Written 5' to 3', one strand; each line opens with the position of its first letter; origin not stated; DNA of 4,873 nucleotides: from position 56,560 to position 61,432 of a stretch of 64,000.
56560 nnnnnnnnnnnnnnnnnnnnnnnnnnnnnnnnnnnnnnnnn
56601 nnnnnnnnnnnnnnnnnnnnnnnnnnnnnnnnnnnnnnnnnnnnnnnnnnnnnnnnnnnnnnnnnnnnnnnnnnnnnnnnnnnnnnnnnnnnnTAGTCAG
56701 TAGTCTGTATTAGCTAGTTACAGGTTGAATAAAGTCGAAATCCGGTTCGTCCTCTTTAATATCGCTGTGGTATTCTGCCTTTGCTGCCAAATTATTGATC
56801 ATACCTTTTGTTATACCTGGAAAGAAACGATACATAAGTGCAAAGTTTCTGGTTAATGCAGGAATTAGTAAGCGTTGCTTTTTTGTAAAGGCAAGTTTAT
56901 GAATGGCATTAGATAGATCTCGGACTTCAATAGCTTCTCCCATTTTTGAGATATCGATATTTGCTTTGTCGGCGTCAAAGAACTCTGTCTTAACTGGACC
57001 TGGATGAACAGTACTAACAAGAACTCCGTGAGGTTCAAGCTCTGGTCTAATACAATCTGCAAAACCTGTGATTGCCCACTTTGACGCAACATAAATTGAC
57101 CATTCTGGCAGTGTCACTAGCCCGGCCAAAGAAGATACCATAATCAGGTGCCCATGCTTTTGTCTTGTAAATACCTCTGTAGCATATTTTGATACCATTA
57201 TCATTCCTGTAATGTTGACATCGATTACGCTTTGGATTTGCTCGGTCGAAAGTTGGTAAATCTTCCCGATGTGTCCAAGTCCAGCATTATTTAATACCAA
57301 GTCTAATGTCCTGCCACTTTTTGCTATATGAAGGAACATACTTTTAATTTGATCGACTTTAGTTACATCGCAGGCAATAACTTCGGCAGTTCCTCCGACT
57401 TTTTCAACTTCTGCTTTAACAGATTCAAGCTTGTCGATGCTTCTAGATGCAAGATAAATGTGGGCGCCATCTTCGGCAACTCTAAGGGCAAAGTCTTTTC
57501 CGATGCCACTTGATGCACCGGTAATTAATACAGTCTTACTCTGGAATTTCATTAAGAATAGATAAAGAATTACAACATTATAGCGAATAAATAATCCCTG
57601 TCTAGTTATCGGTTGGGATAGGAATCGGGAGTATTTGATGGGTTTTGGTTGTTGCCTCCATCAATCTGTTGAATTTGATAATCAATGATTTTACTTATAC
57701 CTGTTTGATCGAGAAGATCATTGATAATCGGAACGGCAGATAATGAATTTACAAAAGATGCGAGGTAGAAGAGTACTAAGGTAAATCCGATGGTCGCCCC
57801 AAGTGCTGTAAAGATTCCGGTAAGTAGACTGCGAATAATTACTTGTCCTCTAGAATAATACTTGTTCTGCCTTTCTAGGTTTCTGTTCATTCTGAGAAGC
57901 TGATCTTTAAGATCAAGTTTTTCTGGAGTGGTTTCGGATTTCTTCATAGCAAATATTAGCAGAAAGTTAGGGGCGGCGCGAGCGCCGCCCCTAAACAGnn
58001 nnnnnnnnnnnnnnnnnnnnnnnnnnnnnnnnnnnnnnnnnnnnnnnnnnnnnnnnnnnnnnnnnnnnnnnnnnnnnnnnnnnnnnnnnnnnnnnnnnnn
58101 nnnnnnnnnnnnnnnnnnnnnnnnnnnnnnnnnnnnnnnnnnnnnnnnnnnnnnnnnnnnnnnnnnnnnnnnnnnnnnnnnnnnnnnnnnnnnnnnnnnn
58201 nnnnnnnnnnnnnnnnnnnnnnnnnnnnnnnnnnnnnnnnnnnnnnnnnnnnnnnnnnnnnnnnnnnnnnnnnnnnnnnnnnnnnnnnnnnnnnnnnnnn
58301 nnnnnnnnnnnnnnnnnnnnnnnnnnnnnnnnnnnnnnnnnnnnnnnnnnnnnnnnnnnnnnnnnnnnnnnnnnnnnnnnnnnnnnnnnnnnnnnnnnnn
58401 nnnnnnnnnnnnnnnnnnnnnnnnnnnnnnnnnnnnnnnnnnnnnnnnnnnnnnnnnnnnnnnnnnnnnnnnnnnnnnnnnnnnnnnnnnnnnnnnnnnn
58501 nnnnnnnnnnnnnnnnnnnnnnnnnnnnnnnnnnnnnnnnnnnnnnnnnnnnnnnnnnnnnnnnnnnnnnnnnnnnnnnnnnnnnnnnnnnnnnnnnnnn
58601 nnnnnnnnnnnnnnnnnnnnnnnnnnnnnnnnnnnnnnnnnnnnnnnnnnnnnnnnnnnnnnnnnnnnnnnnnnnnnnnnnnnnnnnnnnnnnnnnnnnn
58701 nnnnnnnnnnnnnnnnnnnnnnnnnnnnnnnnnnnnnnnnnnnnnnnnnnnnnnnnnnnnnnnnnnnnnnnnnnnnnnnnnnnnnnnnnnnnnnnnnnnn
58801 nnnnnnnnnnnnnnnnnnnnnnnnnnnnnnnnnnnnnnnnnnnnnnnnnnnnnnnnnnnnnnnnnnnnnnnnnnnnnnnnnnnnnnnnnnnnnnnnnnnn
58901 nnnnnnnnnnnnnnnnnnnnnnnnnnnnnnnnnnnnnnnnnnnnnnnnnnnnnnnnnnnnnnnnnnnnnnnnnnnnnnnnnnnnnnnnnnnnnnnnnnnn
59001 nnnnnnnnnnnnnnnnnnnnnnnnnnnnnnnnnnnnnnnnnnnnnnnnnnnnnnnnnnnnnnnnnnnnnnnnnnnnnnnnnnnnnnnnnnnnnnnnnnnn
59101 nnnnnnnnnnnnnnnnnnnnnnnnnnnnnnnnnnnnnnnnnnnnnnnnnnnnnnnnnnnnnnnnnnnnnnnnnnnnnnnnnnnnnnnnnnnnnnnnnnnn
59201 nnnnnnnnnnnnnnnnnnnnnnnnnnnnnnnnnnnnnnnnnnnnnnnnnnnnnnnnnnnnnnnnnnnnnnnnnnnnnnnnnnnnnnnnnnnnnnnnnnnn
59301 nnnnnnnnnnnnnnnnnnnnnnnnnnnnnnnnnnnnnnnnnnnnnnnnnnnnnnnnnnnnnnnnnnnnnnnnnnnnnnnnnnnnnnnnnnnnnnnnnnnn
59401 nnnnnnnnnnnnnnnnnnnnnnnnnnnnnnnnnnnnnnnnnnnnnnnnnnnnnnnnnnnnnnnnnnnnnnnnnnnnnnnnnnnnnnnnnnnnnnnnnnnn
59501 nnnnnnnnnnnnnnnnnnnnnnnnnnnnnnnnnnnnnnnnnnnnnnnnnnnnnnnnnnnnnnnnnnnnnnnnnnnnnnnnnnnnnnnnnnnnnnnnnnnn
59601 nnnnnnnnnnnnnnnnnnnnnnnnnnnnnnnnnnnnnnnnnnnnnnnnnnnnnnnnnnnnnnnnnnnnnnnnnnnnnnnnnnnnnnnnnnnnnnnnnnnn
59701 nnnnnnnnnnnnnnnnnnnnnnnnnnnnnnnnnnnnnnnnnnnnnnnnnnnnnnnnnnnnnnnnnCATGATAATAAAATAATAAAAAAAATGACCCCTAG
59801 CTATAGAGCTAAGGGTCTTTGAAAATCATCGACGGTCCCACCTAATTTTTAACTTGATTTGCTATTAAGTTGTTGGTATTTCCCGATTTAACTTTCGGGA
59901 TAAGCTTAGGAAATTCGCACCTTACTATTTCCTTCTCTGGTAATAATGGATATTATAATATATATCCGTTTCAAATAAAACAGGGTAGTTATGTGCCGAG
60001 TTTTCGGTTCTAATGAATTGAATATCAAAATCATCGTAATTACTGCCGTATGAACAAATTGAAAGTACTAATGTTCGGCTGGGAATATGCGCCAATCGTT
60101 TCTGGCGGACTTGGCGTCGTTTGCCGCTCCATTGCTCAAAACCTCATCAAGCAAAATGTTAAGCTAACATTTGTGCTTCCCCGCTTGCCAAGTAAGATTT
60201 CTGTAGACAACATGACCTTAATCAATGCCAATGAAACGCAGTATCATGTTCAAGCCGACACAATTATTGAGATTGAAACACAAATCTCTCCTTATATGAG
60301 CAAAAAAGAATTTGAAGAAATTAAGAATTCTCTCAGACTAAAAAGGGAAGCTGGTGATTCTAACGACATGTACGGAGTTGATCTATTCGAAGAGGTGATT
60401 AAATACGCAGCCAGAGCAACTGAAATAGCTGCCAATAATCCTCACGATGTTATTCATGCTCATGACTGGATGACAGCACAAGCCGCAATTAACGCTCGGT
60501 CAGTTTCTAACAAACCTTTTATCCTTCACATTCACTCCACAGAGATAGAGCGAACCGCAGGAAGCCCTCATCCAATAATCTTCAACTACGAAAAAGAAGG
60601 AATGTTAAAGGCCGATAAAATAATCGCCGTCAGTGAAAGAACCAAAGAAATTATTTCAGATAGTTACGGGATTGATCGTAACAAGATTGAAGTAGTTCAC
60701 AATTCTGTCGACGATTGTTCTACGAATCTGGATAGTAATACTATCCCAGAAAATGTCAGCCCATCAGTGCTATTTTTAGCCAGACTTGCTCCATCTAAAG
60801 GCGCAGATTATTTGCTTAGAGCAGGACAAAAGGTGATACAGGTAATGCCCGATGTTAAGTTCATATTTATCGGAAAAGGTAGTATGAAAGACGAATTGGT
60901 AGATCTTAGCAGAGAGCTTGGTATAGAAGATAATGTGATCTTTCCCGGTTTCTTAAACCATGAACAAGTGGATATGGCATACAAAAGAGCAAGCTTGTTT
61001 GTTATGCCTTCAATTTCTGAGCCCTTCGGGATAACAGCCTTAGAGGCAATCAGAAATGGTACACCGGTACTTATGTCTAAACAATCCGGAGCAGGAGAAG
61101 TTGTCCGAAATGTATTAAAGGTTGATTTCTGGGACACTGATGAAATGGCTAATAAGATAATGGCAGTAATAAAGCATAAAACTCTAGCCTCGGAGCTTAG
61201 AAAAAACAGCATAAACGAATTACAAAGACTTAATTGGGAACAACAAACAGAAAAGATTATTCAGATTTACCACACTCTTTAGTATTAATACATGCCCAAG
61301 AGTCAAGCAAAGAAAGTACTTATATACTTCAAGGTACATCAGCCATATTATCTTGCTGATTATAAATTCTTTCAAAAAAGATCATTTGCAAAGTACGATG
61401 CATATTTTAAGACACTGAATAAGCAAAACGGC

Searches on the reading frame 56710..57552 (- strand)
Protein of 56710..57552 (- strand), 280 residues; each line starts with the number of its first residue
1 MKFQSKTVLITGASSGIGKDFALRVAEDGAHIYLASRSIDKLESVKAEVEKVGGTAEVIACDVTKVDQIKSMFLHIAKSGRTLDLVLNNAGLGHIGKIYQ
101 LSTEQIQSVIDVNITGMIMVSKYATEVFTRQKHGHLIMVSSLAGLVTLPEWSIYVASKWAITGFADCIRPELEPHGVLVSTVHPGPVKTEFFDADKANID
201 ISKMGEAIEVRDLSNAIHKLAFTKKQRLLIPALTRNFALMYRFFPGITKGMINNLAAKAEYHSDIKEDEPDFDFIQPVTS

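Call 75: search_protein_families(library=pfam, proteins=[window:56710-57552:-], max_evalue=0.01)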
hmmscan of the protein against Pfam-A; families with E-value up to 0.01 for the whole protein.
window:56710-57552:- (280 aa): 6 families
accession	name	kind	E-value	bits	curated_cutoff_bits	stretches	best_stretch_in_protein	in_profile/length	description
PF00106.31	adh_short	-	6.5e-53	179.6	26.6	1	6-195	1-190/195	short chain dehydrogenase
PF13561.12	adh_short_C2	-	1.1e-35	123.7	27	1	12-198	1-187/236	Enoyl-(Acyl carrier protein) reductase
PF08659.16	KR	-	1e-17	65.1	22.6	1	7-168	2-163/180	KR domain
PF23441.1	SDR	-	2.6e-06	27.5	27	1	2-197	4-204/258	SDR-like rossmann domain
PF02719.21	Polysacc_synt_2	-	1.9e-05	24.4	20.2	1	8-127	1-118/293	Polysaccharide biosynthesis protein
PF01370.27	Epimerase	-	0.0044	16.9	20.9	1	8-127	1-105/240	NAD dependent epimerase/dehydratase family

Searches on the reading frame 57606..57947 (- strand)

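Call 75: search_protein_families(library=pfam, proteins=[window:57606-57947:-], max_evalue=0.01)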
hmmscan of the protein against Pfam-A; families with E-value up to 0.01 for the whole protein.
window:57606-57947:- (113 aa): 1 family
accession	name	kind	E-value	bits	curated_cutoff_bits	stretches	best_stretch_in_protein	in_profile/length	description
PF18910.5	DUF5665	-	3.3e-07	30.7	27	1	34-81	3-50/56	Domain of unknown function (DUF5665)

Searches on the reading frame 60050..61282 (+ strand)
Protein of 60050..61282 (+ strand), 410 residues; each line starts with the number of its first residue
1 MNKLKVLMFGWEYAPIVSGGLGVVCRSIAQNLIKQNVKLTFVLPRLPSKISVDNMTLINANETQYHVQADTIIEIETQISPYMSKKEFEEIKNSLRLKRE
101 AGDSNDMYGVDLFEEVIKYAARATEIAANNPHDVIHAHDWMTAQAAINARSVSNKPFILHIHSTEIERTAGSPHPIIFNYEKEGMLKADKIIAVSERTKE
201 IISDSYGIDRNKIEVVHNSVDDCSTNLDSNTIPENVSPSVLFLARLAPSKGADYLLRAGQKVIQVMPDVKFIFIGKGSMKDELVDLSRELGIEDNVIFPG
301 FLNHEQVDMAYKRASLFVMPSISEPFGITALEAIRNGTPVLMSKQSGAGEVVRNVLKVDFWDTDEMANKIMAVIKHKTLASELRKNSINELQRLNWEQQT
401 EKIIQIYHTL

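Call 75: search_protein_families(library=pfam, proteins=[window:60050-61282:+], max_evalue=0.01)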
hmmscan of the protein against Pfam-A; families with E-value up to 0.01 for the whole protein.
window:60050-61282:+ (410 aa): 6 families
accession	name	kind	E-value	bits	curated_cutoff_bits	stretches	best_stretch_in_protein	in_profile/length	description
PF00534.26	Glycos_transf_1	-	1.2e-34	119.8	26.4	1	238-388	16-170/172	Glycosyl transferases group 1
PF13692.12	Glyco_trans_1_4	-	1.8e-27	96.8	27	1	238-375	2-141/142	Glycosyl transferases group 1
PF08323.17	Glyco_transf_5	-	5.9e-22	79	22.7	1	5-207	1-230/239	Starch synthase catalytic domain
PF13439.12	Glyco_transf_4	-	6.6e-22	78.8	28.5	1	116-221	57-167/170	Glycosyltransferase Family 4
PF20706.3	GT4-conflict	-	1.1e-21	77.8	26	1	120-359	70-327/385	Family 4 Glycosyltransferase in conflict systems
PF13579.12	Glyco_trans_4_4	-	7.3e-13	49.6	29.7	1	117-218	57-157/158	Glycosyl transferase 4-like domain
